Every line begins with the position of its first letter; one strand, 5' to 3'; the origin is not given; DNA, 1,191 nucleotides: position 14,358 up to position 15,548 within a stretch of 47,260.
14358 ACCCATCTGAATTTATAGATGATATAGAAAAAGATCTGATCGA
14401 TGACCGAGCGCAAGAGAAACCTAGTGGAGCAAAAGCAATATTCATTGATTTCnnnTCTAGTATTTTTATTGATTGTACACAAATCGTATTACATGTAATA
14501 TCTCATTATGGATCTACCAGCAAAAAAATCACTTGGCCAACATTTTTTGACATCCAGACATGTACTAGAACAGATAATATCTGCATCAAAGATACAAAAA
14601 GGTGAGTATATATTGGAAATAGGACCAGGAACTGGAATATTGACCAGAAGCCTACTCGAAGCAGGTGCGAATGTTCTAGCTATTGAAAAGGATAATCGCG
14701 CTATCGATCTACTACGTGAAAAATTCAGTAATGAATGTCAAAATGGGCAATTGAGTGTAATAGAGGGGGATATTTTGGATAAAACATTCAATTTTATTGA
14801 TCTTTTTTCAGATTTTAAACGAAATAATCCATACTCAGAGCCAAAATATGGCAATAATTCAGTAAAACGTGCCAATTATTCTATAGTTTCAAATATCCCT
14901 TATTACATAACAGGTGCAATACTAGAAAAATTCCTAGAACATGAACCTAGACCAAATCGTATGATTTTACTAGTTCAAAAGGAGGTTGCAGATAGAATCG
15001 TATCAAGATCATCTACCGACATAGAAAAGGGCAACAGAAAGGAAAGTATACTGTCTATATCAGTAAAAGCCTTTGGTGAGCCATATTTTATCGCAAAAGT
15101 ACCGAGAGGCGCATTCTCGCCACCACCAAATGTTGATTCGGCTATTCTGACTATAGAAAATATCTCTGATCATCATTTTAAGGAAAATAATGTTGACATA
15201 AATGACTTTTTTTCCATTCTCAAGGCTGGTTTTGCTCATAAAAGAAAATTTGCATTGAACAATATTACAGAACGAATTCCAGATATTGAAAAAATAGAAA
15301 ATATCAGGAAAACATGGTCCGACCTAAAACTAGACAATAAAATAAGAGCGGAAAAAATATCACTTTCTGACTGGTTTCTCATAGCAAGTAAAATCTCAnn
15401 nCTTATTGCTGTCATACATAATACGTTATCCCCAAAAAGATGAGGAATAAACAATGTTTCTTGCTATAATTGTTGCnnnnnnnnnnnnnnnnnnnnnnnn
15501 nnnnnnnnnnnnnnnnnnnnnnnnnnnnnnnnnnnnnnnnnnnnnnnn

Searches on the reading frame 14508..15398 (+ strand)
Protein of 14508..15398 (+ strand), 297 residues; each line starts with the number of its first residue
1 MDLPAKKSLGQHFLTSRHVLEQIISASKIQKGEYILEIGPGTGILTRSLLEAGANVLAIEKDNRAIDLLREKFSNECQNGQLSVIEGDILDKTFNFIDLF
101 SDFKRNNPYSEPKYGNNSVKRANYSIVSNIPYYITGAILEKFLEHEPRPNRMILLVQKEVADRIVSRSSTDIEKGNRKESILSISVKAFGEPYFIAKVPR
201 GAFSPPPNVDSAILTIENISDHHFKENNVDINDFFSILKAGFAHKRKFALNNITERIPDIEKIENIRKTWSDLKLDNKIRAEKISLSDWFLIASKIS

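Call 63: search_protein_families(library=pfam, proteins=[window:14508-15398:+])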
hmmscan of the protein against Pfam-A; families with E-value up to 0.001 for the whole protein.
window:14508-15398:+ (297 aa): 5 families
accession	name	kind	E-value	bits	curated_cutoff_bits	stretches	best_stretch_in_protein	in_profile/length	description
PF00398.26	RrnaAD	-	6.9e-48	163.5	24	1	5-294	4-259/263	Ribosomal RNA adenine dimethylase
PF13649.12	Methyltransf_25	-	1.4e-05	26.1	27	1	35-93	1-59/97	Methyltransferase domain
PF13489.12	Methyltransf_23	-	0.00015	22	27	1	26-100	16-88/164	Methyltransferase domain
PF08241.18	Methyltransf_11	-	0.0002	22.4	21.2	1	36-93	1-55/95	Methyltransferase domain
PF08242.18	Methyltransf_12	-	0.00039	21.5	30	1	36-92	1-61/98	Methyltransferase domain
